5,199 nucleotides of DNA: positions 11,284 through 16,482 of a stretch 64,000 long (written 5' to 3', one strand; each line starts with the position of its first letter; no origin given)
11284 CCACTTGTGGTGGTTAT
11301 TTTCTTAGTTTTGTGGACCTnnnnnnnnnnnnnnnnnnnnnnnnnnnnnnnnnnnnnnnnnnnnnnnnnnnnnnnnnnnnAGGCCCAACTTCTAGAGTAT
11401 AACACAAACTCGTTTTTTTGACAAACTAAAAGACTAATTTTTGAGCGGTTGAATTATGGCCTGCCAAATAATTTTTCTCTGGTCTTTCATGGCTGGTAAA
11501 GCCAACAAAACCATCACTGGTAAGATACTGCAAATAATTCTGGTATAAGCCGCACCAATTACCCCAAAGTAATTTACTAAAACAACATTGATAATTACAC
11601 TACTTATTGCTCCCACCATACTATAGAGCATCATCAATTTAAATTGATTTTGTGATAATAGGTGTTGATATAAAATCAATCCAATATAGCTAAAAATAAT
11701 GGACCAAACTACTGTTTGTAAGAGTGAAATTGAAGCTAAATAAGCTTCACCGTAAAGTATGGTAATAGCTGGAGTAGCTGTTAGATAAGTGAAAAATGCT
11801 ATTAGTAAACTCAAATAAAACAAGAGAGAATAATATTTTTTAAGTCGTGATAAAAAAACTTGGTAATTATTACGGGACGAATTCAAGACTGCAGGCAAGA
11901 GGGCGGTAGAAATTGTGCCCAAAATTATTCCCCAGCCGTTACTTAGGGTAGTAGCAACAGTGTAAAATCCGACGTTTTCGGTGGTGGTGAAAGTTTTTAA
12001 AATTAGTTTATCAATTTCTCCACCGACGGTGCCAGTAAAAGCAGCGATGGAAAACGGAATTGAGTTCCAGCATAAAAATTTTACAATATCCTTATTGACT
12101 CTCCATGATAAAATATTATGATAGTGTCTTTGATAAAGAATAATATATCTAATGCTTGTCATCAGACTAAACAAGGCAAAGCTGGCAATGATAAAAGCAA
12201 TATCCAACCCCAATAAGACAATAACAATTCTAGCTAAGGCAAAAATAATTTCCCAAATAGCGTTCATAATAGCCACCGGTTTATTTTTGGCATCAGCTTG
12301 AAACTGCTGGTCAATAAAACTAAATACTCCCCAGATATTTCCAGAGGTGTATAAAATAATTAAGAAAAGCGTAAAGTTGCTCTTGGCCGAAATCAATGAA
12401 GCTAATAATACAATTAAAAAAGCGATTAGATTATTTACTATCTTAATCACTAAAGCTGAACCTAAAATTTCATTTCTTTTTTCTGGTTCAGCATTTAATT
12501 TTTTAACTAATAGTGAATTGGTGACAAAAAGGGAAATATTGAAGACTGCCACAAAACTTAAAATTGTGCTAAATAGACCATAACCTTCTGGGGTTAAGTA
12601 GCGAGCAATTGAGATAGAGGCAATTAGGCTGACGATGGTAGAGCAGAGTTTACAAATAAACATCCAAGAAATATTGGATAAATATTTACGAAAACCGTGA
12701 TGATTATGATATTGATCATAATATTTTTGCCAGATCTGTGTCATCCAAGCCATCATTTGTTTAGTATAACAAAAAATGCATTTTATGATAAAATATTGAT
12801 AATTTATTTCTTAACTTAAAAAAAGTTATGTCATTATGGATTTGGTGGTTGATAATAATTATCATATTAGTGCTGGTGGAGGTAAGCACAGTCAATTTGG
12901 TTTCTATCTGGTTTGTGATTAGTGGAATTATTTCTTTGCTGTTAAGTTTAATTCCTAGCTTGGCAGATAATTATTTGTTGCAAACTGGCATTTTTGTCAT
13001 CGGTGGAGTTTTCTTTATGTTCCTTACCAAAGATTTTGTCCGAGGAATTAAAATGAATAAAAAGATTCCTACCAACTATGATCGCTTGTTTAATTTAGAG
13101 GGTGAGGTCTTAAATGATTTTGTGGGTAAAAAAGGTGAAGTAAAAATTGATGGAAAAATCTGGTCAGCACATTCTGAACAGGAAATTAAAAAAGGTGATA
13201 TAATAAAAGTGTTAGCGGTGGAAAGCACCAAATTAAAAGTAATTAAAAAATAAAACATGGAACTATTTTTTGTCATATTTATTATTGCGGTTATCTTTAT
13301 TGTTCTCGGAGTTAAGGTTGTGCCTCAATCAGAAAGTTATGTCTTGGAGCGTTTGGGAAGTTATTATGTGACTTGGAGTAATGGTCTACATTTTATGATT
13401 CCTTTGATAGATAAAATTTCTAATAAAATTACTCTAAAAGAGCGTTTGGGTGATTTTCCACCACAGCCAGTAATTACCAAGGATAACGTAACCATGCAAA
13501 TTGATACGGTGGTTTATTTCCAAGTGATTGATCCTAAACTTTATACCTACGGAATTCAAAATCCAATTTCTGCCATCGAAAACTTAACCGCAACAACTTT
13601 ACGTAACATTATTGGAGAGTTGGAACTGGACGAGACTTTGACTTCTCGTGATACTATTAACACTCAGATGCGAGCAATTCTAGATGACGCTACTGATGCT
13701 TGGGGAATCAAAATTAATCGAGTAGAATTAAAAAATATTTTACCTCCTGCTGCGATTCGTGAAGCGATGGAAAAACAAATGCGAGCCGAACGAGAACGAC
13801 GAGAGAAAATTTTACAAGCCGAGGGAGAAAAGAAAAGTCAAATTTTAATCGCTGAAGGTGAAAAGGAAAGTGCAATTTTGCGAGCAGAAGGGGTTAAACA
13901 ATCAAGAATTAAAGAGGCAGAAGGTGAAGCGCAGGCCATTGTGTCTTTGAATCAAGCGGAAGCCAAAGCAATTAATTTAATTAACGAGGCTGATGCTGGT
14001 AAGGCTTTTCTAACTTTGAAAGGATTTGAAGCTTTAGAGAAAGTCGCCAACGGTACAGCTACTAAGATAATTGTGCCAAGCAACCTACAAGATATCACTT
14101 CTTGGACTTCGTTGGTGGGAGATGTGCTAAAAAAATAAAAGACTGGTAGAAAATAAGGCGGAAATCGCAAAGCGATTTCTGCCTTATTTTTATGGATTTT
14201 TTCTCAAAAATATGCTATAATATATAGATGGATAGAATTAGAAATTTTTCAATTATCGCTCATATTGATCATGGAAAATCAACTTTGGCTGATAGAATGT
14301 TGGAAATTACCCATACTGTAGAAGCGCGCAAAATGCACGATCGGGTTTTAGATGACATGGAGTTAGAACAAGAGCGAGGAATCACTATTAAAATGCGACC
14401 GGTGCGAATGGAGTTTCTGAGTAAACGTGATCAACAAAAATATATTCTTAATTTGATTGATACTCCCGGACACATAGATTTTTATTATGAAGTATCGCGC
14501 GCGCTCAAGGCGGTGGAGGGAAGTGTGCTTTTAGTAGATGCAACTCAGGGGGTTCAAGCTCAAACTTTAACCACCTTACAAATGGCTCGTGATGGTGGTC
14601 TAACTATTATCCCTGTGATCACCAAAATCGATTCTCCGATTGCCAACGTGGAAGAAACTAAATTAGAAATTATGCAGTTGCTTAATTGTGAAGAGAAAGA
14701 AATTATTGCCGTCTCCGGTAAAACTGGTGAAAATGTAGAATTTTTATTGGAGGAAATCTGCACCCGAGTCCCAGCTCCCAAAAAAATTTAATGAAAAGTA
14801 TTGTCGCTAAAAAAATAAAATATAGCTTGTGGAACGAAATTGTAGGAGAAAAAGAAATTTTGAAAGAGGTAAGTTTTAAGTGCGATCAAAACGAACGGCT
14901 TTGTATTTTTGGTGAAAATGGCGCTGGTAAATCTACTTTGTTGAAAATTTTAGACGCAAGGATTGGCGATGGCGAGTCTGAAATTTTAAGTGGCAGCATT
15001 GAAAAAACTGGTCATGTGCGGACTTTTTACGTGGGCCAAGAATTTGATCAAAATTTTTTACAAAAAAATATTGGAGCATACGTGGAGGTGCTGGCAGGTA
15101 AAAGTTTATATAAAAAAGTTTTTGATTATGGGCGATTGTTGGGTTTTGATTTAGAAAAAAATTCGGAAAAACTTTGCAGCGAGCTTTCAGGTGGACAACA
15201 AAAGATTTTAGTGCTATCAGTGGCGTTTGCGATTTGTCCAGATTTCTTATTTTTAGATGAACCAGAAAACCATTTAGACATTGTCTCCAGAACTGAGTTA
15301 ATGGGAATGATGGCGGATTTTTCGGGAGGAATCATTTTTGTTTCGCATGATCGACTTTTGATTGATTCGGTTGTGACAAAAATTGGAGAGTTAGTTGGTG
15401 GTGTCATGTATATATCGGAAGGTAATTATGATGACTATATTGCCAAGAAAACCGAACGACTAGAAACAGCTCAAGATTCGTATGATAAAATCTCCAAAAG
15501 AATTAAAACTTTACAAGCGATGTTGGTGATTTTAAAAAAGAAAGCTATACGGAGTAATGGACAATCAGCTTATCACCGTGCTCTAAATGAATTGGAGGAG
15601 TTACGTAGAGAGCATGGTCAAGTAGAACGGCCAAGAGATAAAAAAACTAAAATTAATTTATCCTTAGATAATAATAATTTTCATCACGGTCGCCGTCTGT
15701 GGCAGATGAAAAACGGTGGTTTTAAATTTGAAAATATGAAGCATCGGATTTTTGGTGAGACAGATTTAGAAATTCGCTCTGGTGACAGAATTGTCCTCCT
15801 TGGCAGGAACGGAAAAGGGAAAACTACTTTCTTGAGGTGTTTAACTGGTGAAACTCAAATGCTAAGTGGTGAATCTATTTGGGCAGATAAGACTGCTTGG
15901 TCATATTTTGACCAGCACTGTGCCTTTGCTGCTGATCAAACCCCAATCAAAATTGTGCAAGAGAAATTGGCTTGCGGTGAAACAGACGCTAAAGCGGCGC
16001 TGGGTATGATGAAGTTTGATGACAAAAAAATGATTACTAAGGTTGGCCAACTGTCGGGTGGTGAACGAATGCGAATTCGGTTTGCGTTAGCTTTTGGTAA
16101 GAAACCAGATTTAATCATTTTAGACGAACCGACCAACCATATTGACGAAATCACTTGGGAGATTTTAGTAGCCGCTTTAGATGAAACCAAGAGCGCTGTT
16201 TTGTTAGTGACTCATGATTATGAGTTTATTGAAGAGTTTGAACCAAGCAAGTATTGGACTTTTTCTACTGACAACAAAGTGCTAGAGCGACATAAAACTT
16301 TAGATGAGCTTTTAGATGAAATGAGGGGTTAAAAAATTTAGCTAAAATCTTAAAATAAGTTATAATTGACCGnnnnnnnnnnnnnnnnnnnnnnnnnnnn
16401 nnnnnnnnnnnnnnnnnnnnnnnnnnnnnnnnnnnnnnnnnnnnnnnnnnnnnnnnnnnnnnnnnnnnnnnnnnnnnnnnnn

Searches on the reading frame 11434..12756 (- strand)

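Call 45: search_protein_families(library=pfam, max_evalue=0.00001, proteins=[window:11434-12756:-])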
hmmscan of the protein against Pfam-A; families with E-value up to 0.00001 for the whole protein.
window:11434-12756:- (440 aa): 2 families
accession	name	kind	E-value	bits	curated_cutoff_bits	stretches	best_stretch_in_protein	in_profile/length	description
PF01943.22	Polysacc_synt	-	2.3e-22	80.2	28.2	1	26-289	2-269/274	Polysaccharide biosynthesis protein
PF13440.11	Polysacc_synt_3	-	9.3e-13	48.5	23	1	50-343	2-292/293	Polysaccharide biosynthesis protein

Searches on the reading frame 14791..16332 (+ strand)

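Call 45: search_protein_families(library=pfam, max_evalue=0.00001, proteins=[window:14791-16332:+])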
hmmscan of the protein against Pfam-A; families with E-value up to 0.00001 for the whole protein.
window:14791-16332:+ (513 aa): 6 families
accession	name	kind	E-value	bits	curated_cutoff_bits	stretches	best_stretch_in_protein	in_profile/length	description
PF00005.33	ABC_tran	-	1.7e-39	136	25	2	324-449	4-137/137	ABC transporter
PF13304.12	AAA_21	-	2.6e-21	77.4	27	1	130-192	236-304/304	AAA domain, putative AbiEii toxin, Type IV TA system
PF02463.25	SMC_N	-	4.9e-12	46.2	40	0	242-484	121-206/220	RecF/RecN/SMC N terminal domain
PF12848.13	ABC_tran_Xtn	-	1.1e-07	32.2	25.9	1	204-274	6-76/85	ABC transporter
PF13476.12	AAA_23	-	1.5e-07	32.7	27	0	319-352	8-40/201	AAA domain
PF13555.12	AAA_29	-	6.2e-07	29.5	27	0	27-51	15-39/61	P-loop containing region of AAA domain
